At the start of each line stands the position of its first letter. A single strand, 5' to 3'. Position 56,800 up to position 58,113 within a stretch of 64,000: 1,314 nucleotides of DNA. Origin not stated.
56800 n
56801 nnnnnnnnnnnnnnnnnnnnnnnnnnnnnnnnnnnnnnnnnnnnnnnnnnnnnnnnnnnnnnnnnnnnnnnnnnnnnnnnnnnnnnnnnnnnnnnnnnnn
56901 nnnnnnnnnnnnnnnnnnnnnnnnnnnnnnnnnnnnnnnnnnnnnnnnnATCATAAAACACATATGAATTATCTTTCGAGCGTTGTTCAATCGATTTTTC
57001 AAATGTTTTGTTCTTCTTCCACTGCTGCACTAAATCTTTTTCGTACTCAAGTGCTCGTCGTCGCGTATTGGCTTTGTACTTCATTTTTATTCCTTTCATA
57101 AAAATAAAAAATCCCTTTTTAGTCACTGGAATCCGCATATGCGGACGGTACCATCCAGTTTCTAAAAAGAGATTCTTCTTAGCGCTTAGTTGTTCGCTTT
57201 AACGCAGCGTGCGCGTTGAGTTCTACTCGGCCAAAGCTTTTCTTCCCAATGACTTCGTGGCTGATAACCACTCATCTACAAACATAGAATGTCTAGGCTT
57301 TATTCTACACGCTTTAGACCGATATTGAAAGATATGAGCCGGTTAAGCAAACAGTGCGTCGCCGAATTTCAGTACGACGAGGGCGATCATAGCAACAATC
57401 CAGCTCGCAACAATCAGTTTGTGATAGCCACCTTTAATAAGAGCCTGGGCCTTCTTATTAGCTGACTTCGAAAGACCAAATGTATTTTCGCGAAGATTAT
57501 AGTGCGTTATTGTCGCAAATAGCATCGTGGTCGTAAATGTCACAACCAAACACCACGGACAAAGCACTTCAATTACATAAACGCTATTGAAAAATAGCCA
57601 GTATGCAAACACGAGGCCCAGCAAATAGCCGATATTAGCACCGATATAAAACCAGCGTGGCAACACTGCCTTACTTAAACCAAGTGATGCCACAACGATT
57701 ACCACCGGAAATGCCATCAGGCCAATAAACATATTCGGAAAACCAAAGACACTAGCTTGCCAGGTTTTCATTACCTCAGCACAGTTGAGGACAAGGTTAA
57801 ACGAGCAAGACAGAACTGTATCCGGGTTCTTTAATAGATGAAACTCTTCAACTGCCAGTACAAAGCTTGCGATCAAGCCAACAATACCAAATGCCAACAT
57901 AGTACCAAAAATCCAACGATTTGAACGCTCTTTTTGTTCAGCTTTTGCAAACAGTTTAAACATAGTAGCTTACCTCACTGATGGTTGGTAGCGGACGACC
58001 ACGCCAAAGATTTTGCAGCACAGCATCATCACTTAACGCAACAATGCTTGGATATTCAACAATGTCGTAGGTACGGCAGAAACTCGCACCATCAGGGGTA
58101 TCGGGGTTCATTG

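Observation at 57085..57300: T-box riboswitch with an apparently ultrashort Stem I controlling a type-2 ileS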

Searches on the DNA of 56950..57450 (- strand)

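Call 4: search_rna_families(source=window, start=56950, end=57450, threshold=evalue, max_evalue=10, show_alignments=5)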
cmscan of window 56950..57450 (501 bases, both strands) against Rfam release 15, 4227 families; matches with E-value up to 10: 4.
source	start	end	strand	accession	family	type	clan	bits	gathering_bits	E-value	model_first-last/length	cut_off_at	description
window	57124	57253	-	RF00230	T-box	Cis-reg; leader;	-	31.6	93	2.4e-05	1-219/219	no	T-box leader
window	57048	57171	-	RF02921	RT-14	Gene; sRNA;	-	20.6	48.1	1.7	1-144/144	no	RT-14 RNA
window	57215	57337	+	RF00425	SNORA18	Gene; snRNA; snoRNA; HACA-box;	CL00038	14.5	70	7.6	1-132/132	no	Small nucleolar RNA SNORA18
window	57162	57185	-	RF02034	IMES-1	Gene;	-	12.1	81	4.8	141-164/191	no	IMES-1 RNA motif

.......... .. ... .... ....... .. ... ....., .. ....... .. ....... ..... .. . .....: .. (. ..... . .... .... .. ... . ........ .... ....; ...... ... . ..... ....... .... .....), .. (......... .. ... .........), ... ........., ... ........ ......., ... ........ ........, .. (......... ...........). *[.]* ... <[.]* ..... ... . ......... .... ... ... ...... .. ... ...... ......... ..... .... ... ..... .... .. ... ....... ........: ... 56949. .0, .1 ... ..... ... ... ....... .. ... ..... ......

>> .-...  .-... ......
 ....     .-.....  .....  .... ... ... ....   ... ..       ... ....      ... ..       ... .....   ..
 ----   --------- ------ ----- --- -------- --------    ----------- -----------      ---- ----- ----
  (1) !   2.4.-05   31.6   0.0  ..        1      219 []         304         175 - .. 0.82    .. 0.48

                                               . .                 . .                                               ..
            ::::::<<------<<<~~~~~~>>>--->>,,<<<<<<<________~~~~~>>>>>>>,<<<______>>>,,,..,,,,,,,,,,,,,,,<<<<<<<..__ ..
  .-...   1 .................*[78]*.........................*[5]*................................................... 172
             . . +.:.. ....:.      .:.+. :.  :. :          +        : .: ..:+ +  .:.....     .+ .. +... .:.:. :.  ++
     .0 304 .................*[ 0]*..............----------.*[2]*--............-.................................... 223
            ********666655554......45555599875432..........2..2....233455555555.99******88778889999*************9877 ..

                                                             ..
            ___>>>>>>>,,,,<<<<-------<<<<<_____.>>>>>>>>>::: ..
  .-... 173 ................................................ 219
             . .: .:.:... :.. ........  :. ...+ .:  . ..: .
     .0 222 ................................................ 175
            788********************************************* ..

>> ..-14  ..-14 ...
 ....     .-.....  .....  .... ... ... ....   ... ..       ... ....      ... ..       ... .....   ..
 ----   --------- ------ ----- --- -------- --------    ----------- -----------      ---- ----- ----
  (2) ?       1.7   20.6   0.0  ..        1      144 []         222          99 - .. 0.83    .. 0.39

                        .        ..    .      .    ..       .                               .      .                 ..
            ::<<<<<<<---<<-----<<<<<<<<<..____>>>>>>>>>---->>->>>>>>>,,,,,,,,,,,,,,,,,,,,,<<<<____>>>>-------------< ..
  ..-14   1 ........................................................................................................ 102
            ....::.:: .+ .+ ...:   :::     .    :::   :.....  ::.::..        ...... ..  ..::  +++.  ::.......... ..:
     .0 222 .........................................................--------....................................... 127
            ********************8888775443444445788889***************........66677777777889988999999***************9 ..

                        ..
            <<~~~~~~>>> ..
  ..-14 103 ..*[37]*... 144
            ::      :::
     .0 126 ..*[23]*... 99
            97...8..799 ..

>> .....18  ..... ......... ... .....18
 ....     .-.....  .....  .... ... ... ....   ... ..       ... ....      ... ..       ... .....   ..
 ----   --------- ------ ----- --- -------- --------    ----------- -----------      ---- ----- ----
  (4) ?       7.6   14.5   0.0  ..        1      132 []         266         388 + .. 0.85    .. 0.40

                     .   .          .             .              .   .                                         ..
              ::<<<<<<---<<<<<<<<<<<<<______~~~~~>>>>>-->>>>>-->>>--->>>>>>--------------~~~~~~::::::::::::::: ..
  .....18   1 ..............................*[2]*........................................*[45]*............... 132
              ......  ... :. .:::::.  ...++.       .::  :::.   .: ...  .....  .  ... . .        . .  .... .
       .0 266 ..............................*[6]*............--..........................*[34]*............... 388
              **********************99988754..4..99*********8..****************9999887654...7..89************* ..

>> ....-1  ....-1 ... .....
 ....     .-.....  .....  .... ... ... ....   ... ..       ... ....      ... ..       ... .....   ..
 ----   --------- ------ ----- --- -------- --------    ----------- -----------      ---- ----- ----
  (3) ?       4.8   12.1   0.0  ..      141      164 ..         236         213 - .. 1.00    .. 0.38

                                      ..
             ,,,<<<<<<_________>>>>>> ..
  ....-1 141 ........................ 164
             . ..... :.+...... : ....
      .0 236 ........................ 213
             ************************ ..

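Call 64: build_rna_model(alignment_id=A2, structure=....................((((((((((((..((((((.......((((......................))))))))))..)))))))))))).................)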
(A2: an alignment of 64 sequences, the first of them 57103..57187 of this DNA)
Model R1 built from alignment A2 (64 sequences, 114 columns); structure: as given.
model positions 87; base pairs 22; branch points 0; effective number of sequences 2.46; information 0.654 bits per position. Calibrated on 0.2 Mb of random sequence (short: E-values are rough).
structure used (alignment columns):
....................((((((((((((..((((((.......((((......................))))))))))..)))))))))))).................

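Call 65: search_with_rna_model(model_id=R1, sources=[window, L081, L083, L085, L086, L091, L093, L094, L096, L100, L104, L107, L110, L111, L112, L115, L119, L120, L121, L122, L123, L124, L127, L128, L129, L130, L131, L133, L134, L136, L140, L142, L143, L146, L147, L150, L154, L155, L156, L159, L160, L005, L019, L023, L037, L050, L052, L067, L069, L071, L042, L049, L079, L016, L039], max_evalue=1)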
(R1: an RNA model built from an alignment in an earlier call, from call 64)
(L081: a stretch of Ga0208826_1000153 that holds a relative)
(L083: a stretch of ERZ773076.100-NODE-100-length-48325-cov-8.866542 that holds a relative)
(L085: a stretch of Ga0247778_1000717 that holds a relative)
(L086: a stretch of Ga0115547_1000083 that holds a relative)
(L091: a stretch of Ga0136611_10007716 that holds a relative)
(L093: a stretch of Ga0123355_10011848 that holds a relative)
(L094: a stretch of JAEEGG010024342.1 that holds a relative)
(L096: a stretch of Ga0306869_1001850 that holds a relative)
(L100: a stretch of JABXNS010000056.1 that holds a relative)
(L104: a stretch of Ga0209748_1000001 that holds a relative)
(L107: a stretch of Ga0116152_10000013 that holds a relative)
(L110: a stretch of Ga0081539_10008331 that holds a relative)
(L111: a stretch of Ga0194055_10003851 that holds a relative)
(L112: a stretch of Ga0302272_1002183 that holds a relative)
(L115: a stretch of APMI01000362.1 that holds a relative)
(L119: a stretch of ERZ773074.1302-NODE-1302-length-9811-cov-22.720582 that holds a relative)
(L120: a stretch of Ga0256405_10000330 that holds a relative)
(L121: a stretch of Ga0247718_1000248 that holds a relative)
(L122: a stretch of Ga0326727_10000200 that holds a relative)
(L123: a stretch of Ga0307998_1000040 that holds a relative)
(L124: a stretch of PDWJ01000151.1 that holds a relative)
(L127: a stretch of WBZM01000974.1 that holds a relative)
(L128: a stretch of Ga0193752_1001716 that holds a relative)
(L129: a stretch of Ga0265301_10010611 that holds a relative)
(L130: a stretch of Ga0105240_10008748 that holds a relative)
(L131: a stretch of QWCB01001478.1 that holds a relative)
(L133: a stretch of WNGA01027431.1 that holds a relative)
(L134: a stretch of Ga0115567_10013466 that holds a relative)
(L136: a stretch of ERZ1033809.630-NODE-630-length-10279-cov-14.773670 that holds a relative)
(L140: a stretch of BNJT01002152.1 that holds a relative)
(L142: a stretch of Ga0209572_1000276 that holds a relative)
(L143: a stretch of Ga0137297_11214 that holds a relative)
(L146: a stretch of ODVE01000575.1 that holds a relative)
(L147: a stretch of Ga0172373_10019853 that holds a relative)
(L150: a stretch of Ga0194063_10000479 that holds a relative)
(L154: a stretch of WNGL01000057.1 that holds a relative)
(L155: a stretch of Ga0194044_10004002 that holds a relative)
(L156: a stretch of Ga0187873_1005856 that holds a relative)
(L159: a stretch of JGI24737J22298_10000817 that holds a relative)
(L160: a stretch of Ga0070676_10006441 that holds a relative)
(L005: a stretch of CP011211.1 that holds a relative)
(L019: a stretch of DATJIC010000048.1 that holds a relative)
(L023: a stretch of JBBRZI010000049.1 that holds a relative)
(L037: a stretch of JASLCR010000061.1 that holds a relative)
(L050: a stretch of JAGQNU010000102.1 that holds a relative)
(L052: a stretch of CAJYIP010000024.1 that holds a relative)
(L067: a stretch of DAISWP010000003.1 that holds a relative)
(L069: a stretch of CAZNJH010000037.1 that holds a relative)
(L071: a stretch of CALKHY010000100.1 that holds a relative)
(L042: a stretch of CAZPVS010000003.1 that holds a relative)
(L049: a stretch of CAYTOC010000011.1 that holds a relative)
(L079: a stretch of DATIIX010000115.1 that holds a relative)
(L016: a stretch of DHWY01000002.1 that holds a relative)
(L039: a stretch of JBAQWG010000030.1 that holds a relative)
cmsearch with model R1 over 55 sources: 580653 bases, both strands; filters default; matches with E-value up to 1: 17.
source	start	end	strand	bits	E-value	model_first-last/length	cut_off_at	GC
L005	1749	1835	+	94.4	1.5e-19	1-87/87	no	0.36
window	57102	57187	-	92.9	3.5e-19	1-87/87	no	0.38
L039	2396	2486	+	86.3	1.4e-17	1-87/87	no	0.35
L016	2398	2483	+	85.5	2.4e-17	1-87/87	no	0.43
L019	1146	1230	+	79.3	7.4e-16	1-87/87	no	0.4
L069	1068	1197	+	73.7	1.7e-14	1-87/87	no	0.41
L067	1282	1367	+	70.9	8.6e-14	1-87/87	no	0.5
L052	1387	1469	+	68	4.3e-13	1-87/87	no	0.43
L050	1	71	+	67.2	6.7e-13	13-87/87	5'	0.44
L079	5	77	+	64.1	3.9e-12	15-87/87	no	0.41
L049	2390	2475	+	48.8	2.1e-08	1-87/87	no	0.38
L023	1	50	+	29.7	0.00099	38-87/87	5'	0.5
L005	1755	1836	-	27.4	0.0036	1-87/87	no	0.33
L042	2398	2484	+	27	0.0047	1-87/87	no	0.53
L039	2402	2487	-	25.9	0.0083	1-87/87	no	0.34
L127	10388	10467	+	22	0.077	1-87/87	no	0.36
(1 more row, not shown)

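Call 72: search_with_rna_model(model_id=R1, sources=[window, L001, L002, L003, L004, L005, L006, L007, L008, L009, L010, L011, L012, L013, L014, L015, L016, L017, L018, L019, L020, L021, L022, L023, L024, L025, L026, L027, L028, L029, L030, L031, L032, L033, L034, L035, L036, L037, L038, L039, L040, L041, L042, L043, L044, L045, L046, L047, L048, L049, L050, L051, L052, L053, L054, L055, L056, L057, L058, L059, L060, L061, L062, L063, L064, L065, L066, L067, L068, L069, L070, L071, L072, L073, L074, L075, L076, L077, L078, L079, L080], max_evalue=0.00001, make_alignment=true)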
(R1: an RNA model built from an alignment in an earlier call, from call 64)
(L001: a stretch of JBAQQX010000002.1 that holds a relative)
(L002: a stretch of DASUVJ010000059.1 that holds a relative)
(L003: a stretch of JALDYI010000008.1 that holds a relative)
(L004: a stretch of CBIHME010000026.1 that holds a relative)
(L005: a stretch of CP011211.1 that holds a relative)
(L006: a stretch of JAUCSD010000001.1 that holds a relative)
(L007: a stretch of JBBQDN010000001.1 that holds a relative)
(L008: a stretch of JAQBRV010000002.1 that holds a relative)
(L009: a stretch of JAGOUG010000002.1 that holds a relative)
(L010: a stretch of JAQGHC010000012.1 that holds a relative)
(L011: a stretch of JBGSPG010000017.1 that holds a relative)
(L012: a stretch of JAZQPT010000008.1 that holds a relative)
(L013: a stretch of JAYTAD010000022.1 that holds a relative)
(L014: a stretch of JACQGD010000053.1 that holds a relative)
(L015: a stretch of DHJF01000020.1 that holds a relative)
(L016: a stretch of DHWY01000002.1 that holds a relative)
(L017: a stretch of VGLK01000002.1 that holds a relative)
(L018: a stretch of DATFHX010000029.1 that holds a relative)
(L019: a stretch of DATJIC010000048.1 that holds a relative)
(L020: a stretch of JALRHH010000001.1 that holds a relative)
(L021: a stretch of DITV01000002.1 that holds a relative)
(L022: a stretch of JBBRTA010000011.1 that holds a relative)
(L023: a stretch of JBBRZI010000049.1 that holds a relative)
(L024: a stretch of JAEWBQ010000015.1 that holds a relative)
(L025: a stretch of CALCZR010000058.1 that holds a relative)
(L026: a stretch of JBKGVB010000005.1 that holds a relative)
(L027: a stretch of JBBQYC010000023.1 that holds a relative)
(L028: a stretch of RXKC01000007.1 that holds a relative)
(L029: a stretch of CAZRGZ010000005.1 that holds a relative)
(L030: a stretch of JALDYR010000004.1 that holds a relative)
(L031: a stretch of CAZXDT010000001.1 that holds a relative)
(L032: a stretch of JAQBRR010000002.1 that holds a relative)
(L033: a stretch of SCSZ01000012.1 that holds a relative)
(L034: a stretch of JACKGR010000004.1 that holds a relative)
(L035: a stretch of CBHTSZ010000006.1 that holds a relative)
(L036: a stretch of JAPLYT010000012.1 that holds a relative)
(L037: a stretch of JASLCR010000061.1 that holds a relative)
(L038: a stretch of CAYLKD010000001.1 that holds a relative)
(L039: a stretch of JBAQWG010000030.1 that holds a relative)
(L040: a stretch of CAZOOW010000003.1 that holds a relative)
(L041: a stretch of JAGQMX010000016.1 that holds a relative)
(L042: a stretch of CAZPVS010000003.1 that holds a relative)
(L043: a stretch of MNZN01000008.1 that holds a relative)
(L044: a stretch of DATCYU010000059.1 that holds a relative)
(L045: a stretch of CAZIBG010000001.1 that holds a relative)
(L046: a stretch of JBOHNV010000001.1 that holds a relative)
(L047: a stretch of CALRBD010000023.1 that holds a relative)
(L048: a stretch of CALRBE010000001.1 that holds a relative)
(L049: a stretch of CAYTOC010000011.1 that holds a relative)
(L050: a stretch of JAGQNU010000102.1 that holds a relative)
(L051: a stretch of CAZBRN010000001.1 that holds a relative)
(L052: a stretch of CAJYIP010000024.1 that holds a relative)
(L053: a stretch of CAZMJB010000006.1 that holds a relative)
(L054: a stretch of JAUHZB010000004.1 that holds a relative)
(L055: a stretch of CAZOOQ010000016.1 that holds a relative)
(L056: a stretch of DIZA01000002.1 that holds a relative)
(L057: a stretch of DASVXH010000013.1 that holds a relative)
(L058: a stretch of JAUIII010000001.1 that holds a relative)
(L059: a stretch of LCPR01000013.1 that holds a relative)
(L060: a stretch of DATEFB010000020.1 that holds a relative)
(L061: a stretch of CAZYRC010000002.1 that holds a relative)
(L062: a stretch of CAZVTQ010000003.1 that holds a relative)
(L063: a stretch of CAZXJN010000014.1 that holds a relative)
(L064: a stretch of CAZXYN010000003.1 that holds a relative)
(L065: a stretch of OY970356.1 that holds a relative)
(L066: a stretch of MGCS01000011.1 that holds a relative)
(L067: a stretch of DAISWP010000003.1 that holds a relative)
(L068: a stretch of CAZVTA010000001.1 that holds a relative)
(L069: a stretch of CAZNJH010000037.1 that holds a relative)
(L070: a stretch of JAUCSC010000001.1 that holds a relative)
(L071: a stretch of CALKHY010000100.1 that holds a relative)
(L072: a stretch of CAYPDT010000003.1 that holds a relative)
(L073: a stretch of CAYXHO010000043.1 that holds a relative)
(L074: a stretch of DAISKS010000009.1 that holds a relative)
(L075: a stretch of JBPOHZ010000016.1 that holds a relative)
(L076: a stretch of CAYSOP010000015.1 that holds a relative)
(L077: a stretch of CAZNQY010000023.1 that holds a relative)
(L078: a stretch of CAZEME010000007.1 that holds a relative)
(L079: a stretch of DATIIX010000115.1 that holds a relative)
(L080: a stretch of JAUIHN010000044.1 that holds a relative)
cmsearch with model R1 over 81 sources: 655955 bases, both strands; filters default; matches with E-value up to 0.00001: 77.
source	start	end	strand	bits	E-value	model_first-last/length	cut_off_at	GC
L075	2404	2488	+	95.8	8e-20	1-87/87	no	0.39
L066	2394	2480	+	95.3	1e-19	1-87/87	no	0.37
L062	2398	2484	+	94.6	1.5e-19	1-87/87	no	0.34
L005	1749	1835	+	94.4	1.7e-19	1-87/87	no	0.36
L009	2399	2483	+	93.8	2.4e-19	1-87/87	no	0.38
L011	650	734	+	93.8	2.4e-19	1-87/87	no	0.38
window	57102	57187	-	92.9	4e-19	1-87/87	no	0.38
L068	2400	2486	+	92.4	5.3e-19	1-87/87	no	0.49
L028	2042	2134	+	91.8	7.6e-19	1-87/87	no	0.43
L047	2386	2470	+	91.7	8.1e-19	1-87/87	no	0.38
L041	2385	2472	+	91.7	8.1e-19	1-87/87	no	0.39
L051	2402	2485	+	91.4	9.7e-19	1-87/87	no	0.44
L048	2404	2488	+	91.3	1e-18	1-87/87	no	0.38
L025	2395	2478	+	90.8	1.3e-18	1-87/87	no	0.42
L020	2231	2317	+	90.6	1.5e-18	1-87/87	no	0.38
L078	2397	2482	+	90.4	1.7e-18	1-87/87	no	0.37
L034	2396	2483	+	90.4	1.7e-18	1-87/87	no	0.38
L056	2182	2267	+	90.3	1.7e-18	1-87/87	no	0.43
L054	2391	2474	+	89.6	2.6e-18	1-87/87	no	0.43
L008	2161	2243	+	89.4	3e-18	1-87/87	no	0.39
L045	1850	1935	+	89.3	3.1e-18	1-87/87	no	0.4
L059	1830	1914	+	89.2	3.3e-18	1-87/87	no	0.4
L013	2396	2481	+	88.3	5.3e-18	1-87/87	no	0.41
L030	2397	2480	+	88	6.5e-18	1-87/87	no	0.39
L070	2392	2477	+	87.7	7.4e-18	1-87/87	no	0.37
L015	1867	1951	+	86.9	1.1e-17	1-87/87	no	0.42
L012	2396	2479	+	86.8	1.2e-17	1-87/87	no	0.4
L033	2401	2484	+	86.4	1.5e-17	1-87/87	no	0.43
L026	2198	2284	+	86.4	1.6e-17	1-87/87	no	0.4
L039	2396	2486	+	86.3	1.6e-17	1-87/87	no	0.35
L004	2395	2481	+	86.3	1.6e-17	1-87/87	no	0.4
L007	2389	2475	+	86.1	1.8e-17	1-87/87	no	0.4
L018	2401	2484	+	86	2e-17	1-87/87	no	0.38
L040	2410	2490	+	85.9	2e-17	1-87/87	no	0.37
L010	2393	2480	+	85.6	2.4e-17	1-87/87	no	0.41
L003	1845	1931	+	85.5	2.6e-17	1-87/87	no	0.4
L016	2398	2483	+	85.5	2.7e-17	1-87/87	no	0.43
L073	2383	2474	+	85.4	2.8e-17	1-87/87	no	0.42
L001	2391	2477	+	85.1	3.3e-17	1-87/87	no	0.4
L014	1851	1934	+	85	3.5e-17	1-87/87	no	0.38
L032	2402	2485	+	85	3.5e-17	1-87/87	no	0.42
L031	2208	2293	+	84.8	3.8e-17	1-87/87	no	0.42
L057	2402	2487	+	83.2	9.3e-17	1-87/87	no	0.43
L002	53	139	+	82.7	1.2e-16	1-87/87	no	0.43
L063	2398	2484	+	82.4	1.5e-16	1-87/87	no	0.38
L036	2392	2486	+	82.2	1.7e-16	1-87/87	no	0.42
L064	2395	2483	+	82.2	1.7e-16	1-87/87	no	0.4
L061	2397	2481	+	82.1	1.8e-16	1-87/87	no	0.45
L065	2395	2478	+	82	1.8e-16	1-87/87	no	0.44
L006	2356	2443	+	81.1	3.1e-16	1-87/87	no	0.42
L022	2398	2483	+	80.6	4.1e-16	1-87/87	no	0.45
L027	2288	2371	+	80.4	4.7e-16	1-87/87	no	0.52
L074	2404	2485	+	80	5.7e-16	1-87/87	no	0.41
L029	2389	2479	+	80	5.8e-16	1-87/87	no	0.38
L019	1146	1230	+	79.3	8.3e-16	1-87/87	no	0.4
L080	2396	2480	+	78.3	1.5e-15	1-87/87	no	0.42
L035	2402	2481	+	77.8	2e-15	1-87/87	no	0.41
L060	2391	2477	+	76.1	5e-15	1-87/87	no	0.49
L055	1814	1901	+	75.4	7.8e-15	1-87/87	no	0.45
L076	2396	2480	+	74.5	1.2e-14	1-87/87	no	0.41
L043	2392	2480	+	74.3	1.4e-14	1-87/87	no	0.42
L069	1068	1197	+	73.7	1.9e-14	1-87/87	no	0.41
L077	2147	2246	+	73.1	2.7e-14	1-87/87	no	0.41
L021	2398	2480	+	73.1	2.8e-14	1-87/87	no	0.42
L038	2387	2470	+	72.3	4.4e-14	1-87/87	no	0.39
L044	2399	2484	+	72.2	4.6e-14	1-87/87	no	0.47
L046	2395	2474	+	71.4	7.3e-14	1-87/87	no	0.45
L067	1282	1367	+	70.9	9.7e-14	1-87/87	no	0.5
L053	1837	1921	+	68.7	3.3e-13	1-87/87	no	0.44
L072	2397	2478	+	68.6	3.5e-13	1-87/87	no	0.43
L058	2152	2234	+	68.4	4e-13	1-87/87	no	0.45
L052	1387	1469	+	68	4.9e-13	1-87/87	no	0.43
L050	1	71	+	67.2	7.6e-13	13-87/87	5'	0.44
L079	5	77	+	64.1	4.4e-12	15-87/87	no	0.41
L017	2384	2470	+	63.6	5.7e-12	1-87/87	no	0.49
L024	1915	1992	+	60.9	2.7e-11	1-87/87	no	0.44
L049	2390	2475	+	48.8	2.4e-08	1-87/87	no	0.38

Alignment A4: 77 matches aligned to the model, 141 columns, each read 5' to 3' on its own strand. Consensus structure (alignment columns), stored with it:
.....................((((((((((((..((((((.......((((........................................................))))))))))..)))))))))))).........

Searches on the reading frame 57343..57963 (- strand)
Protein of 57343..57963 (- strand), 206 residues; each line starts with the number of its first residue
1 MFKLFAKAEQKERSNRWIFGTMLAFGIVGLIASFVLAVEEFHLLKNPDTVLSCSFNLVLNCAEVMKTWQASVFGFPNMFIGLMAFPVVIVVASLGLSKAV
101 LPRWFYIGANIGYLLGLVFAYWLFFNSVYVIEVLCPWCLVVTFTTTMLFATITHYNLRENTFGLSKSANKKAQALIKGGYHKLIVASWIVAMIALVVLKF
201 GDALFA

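Call 8: search_protein_families(library=ncbifam, proteins=[window:57343-57963:-])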
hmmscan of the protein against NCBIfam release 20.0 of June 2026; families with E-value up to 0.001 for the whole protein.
window:57343-57963:- (206 aa): 1 family
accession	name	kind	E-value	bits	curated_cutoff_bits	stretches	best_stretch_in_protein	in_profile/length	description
NF011480.0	PRK14889.1-4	equivalog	5.8e-10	39.7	120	1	21-154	8-128/132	VKOR family protein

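Call 42: search_protein_families(library=pfam, proteins=[window:57343-57963:-])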
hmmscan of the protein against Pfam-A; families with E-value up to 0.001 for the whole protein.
window:57343-57963:- (206 aa): 1 family
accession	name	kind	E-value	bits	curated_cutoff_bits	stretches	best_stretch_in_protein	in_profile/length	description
PF07884.19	VKOR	-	6.6e-35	120.6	27.5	1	22-151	3-132/134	Vitamin K epoxide reductase family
